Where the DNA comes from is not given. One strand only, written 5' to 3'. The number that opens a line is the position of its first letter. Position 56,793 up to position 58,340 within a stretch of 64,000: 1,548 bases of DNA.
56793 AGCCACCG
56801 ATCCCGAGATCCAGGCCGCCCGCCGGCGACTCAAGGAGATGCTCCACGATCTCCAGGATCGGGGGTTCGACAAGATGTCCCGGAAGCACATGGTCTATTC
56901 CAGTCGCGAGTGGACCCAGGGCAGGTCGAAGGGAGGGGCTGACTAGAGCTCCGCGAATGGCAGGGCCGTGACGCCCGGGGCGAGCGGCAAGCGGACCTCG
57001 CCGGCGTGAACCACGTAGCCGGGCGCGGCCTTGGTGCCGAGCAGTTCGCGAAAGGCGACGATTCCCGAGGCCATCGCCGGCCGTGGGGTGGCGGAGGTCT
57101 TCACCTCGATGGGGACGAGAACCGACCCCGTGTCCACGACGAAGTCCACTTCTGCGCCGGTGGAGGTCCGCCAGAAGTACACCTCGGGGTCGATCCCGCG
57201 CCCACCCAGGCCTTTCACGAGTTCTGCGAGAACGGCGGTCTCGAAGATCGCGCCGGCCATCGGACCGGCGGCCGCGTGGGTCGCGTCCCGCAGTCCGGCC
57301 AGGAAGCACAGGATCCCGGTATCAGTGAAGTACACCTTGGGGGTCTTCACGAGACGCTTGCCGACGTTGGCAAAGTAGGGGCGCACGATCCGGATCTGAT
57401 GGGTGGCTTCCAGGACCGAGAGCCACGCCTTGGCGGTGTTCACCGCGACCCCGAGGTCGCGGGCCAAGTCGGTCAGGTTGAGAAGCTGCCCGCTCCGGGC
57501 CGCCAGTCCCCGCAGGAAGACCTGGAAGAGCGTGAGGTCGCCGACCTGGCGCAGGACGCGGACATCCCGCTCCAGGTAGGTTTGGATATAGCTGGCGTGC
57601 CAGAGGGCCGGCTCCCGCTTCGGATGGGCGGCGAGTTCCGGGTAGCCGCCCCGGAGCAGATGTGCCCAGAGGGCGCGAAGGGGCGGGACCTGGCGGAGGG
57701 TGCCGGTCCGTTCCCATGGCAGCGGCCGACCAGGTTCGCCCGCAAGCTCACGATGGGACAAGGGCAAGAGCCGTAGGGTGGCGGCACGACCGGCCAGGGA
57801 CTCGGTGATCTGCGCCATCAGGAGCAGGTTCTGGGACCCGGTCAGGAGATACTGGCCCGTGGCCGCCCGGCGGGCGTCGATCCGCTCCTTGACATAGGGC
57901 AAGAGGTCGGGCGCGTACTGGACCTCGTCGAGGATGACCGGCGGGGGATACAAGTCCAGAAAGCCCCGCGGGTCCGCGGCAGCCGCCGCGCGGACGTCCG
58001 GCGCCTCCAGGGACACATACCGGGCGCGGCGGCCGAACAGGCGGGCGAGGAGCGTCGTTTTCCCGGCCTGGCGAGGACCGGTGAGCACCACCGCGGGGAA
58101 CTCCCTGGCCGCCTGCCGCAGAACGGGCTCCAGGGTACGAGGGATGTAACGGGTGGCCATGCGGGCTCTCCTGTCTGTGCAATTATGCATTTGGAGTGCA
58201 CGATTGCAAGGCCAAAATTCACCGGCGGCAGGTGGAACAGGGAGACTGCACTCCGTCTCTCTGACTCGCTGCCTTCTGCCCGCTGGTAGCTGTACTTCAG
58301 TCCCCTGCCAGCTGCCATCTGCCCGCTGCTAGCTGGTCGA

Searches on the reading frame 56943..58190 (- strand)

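Call 9: search_protein_families(library=pfam, proteins=[window:56943-58190:-])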
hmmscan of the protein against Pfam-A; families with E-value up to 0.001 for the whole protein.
window:56943-58190:- (415 aa): 3 families
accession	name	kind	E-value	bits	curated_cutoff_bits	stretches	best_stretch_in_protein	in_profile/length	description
PF13635.12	DUF4143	-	3.3e-47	160.6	28.1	1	207-366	1-160/160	Domain of unknown function (DUF4143)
PF13173.12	AAA_14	-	2.9e-27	95.6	27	1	32-149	3-128/129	AAA domain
PF13191.12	AAA_16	-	0.00065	20.7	32.6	0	20-66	12-63/167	AAA ATPase domain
